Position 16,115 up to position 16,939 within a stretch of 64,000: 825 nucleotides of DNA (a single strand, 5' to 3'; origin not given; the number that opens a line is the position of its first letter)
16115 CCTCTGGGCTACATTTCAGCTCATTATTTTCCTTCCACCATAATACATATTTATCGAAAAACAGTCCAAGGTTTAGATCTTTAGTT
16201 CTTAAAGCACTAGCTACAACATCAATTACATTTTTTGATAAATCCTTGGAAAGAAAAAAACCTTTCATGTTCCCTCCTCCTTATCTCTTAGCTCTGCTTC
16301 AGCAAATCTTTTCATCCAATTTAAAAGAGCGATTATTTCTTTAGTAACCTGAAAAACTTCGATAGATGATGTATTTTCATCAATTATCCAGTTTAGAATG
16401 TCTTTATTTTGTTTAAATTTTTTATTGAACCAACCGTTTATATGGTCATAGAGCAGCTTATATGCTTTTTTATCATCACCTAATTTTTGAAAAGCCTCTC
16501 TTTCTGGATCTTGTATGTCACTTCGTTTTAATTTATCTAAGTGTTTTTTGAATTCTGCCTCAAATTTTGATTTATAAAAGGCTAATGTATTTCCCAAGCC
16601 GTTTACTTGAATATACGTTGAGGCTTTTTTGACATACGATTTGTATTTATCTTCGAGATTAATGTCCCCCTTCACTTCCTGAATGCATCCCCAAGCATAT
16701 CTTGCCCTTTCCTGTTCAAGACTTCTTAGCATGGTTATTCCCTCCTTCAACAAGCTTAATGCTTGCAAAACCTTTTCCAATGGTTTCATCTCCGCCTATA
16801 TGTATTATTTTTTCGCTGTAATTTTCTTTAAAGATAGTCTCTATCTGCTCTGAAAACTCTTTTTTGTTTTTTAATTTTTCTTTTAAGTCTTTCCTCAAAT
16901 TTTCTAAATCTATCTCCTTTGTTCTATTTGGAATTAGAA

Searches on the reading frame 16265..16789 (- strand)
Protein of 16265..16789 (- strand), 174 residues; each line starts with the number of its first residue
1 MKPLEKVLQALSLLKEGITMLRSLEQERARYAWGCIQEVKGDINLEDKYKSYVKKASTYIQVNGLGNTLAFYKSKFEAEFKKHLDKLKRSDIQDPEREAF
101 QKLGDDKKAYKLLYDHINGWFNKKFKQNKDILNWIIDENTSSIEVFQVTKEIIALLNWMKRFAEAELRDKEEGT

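Call 56: search_protein_families(library=pfam, proteins=[window:16265-16789:-], max_evalue=0.0001)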
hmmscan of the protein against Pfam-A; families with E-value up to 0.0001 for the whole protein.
window:16265-16789:- (174 aa): 1 family
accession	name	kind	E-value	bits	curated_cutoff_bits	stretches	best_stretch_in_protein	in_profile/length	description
PF09701.15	Cas_Cmr5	-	4.2e-31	108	21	1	24-165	1-118/119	CRISPR-associated protein (Cas_Cmr5)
